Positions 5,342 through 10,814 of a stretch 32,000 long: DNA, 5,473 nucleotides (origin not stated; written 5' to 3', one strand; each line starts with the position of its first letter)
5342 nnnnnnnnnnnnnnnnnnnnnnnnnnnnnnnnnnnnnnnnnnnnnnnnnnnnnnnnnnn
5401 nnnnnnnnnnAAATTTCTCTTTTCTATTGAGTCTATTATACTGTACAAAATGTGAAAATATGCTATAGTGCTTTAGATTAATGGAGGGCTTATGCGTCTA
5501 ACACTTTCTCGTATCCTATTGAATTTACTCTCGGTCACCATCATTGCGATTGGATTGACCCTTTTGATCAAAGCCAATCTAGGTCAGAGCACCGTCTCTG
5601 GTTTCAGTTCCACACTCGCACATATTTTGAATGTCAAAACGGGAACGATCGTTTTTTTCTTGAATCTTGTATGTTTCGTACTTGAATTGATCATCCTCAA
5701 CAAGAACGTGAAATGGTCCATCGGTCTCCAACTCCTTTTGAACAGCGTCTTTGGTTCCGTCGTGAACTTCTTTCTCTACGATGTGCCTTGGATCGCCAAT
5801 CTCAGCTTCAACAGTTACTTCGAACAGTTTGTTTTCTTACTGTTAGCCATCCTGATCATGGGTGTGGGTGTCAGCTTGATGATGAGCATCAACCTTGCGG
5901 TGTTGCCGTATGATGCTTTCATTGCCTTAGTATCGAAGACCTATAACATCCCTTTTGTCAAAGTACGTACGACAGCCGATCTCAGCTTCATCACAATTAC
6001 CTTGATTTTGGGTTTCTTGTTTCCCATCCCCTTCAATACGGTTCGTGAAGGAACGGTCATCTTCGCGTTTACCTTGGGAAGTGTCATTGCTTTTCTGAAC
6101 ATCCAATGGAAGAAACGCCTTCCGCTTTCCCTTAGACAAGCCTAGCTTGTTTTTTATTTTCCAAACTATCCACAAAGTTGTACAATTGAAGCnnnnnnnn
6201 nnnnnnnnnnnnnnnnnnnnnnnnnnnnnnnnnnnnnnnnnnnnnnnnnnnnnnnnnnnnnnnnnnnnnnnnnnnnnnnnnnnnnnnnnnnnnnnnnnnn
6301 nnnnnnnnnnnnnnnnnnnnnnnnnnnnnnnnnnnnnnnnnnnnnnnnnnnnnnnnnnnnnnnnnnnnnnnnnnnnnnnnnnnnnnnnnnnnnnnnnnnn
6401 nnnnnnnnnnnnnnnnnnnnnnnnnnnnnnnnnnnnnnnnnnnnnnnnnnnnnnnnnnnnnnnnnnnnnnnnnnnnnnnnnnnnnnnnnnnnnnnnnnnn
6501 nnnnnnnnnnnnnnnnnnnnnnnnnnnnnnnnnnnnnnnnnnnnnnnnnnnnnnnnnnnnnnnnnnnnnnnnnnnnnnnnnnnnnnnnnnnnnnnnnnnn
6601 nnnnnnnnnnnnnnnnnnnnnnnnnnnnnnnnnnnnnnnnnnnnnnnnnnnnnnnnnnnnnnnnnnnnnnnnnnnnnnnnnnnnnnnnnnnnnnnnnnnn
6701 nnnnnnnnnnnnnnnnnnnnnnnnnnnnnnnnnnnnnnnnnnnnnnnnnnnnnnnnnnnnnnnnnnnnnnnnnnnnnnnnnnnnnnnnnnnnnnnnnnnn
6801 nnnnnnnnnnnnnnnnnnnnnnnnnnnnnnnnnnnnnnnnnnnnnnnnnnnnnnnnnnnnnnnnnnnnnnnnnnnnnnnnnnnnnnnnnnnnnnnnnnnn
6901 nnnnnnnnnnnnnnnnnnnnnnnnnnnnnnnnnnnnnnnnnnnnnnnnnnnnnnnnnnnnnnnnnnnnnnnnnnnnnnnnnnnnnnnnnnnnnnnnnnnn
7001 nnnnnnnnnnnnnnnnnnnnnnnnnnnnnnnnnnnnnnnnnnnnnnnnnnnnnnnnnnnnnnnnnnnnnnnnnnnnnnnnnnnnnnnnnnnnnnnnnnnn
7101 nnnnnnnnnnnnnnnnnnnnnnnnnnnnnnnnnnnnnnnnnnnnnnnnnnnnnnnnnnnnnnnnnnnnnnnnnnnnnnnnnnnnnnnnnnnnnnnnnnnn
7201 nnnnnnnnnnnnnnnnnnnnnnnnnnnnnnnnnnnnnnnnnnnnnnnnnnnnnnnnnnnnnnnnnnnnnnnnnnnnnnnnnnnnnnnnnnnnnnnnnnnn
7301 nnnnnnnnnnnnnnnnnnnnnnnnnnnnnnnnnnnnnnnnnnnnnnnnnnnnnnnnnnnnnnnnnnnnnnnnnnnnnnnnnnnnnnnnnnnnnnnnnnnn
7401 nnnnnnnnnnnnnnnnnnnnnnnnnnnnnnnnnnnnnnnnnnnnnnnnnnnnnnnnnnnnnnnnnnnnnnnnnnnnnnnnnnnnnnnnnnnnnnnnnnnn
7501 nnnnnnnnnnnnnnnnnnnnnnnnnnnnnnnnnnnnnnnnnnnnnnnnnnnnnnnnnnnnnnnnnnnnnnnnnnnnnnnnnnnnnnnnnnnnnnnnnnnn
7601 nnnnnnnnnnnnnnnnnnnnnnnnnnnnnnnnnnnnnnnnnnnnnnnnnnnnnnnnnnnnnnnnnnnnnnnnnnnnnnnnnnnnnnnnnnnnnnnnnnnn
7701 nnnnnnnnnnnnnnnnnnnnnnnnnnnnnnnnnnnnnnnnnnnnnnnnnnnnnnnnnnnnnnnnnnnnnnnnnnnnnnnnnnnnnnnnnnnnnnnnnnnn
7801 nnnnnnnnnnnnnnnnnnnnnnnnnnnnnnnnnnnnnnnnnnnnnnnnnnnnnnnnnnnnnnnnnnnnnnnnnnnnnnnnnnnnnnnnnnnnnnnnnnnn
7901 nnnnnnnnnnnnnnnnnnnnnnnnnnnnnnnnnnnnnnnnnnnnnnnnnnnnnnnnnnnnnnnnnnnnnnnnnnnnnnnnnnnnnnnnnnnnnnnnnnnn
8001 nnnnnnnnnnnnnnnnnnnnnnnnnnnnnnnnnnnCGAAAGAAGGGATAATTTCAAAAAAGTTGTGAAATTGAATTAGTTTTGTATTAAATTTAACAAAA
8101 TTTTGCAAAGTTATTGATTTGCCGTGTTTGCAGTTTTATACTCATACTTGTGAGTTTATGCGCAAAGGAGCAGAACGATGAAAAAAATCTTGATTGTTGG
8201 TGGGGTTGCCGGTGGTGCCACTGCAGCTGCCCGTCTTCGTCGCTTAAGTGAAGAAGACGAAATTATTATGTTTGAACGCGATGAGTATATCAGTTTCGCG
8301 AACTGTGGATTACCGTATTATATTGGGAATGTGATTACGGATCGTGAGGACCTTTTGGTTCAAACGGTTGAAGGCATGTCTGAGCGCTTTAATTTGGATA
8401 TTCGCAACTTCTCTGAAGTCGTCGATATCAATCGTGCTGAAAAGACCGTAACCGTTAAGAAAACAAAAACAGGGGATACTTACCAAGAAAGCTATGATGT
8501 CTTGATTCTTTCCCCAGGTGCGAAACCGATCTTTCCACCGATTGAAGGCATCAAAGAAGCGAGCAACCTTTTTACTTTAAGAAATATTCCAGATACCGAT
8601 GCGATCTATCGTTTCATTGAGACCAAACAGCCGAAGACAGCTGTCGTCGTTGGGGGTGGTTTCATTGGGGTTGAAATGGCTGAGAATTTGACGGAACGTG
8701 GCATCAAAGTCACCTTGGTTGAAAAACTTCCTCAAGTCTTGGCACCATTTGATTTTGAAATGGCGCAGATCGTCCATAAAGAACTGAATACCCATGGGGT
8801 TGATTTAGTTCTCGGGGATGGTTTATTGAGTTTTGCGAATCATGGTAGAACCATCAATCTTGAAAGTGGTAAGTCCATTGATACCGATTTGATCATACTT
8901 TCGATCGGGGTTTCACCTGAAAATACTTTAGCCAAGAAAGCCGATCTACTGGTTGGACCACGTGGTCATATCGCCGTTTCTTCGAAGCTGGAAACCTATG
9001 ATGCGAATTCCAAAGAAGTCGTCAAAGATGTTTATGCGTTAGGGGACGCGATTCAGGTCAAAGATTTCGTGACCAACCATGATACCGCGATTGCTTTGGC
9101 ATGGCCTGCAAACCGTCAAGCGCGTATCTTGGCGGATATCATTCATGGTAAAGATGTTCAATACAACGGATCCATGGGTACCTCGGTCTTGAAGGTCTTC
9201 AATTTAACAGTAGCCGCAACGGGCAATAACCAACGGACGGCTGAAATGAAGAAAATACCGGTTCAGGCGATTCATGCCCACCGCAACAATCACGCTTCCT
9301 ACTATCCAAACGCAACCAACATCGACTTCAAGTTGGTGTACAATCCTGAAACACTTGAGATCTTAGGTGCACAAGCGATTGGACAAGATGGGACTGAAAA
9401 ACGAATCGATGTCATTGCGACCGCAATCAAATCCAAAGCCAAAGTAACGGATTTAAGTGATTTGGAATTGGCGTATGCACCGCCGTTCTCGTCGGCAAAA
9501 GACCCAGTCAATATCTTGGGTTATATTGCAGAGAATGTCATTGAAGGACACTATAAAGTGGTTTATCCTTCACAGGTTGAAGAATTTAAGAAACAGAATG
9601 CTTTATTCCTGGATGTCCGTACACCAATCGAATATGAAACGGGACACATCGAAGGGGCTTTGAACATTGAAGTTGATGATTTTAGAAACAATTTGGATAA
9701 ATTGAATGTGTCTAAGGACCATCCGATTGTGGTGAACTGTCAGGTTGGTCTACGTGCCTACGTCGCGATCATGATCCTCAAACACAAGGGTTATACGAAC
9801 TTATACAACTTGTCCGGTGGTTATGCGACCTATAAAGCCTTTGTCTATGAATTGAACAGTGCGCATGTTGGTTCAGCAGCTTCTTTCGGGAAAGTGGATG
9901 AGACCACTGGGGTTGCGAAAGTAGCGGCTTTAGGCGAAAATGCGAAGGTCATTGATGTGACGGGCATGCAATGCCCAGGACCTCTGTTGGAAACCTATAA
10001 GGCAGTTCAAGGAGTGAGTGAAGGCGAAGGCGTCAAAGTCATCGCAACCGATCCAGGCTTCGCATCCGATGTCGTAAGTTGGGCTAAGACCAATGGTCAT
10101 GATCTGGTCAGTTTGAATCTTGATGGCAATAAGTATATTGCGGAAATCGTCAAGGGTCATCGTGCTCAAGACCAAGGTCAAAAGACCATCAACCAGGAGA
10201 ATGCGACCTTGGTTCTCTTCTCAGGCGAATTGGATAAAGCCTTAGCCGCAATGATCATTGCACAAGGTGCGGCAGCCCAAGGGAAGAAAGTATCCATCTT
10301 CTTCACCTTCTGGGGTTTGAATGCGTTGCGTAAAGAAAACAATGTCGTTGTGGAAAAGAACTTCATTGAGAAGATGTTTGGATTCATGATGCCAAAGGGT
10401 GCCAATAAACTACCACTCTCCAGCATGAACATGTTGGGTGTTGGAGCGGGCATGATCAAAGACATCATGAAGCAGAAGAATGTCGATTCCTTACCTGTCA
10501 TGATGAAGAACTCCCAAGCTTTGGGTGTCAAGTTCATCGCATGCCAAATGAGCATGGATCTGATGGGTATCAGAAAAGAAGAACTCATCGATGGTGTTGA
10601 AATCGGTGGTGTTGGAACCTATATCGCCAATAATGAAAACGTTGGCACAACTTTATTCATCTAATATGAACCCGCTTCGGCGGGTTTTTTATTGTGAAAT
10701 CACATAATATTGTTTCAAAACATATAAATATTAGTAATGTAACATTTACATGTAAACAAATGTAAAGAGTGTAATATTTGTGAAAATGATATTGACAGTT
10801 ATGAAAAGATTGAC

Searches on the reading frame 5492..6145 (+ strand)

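Call 47: search_protein_families(library=pfam, proteins=[window:5492-6145:+], max_evalue=0.00001)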
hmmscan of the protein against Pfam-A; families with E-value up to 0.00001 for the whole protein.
window:5492-6145:+ (217 aa): 2 families
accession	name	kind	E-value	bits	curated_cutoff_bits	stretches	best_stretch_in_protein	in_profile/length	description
PF19700.5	DUF6198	-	1.9e-08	34.6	27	1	3-208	6-207/217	Family of unknown function (DUF6198)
PF02588.21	YitT_membrane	-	5.5e-07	29.6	24.3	1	8-177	2-158/205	Uncharacterised 5xTM membrane BCR, YitT family COG1284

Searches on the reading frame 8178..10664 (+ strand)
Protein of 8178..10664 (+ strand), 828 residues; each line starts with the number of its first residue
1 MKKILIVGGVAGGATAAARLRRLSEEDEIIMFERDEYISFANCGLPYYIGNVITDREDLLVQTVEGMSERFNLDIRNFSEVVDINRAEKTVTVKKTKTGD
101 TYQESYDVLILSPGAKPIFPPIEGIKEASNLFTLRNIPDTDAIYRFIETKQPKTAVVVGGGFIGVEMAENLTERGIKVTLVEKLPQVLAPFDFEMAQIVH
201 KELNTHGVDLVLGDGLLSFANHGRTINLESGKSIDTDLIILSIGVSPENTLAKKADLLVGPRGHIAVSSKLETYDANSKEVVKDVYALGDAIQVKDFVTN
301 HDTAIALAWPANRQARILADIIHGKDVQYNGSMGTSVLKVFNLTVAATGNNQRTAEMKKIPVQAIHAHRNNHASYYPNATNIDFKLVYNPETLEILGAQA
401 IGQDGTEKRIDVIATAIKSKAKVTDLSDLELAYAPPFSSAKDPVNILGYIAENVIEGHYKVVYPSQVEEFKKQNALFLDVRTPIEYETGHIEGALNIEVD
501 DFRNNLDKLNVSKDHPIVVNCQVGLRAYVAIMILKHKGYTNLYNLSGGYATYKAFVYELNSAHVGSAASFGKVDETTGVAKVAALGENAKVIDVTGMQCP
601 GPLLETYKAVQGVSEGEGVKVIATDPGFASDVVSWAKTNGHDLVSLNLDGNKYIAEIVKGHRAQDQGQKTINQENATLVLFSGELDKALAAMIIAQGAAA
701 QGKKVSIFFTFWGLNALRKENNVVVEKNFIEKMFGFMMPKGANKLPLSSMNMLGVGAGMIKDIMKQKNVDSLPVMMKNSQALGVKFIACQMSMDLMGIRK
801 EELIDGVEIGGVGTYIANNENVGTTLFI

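Call 47: search_protein_families(library=pfam, proteins=[window:8178-10664:+], max_evalue=0.00001)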
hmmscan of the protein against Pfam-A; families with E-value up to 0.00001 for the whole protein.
window:8178-10664:+ (828 aa): 10 families
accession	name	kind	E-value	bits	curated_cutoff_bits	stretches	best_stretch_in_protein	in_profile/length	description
PF13686.11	DrsE_2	-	1.2e-55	188.2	25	1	673-827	2-156/156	DsrE/DsrF/DrsH-like family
PF07992.20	Pyr_redox_2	-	1.7e-53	182.4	26.1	1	3-302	2-278/291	Pyridine nucleotide-disulphide oxidoreductase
PF00581.25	Rhodanese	-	2.5e-17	63.6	22.2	1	470-553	9-100/102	Rhodanese-like domain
PF01206.22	TusA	-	3.3e-17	62.5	28.6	1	590-658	1-69/70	Sulfurtransferase TusA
PF00070.33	Pyr_redox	-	1.6e-16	61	22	1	155-223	2-70/82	Pyridine nucleotide-disulphide oxidoreductase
PF02852.28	Pyr_redox_dim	-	6.5e-15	55.7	25.3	1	338-440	4-105/110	Pyridine nucleotide-disulphide oxidoreductase, dimerisation domain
PF02635.20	DsrE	-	6.9e-08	33.1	22.7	0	766-816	54-104/116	DsrE/DsrF-like family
PF13450.12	NAD_binding_8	-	2e-06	28.4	21.9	0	157-186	1-30/68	NAD(P)-binding Rossmann-like domain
PF01266.30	DAO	-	2.2e-06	27.9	27.9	0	155-183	2-30/353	FAD dependent oxidoreductase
PF13738.12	Pyr_redox_3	-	3e-06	27.1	30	0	62-250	85-272/305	Pyridine nucleotide-disulphide oxidoreductase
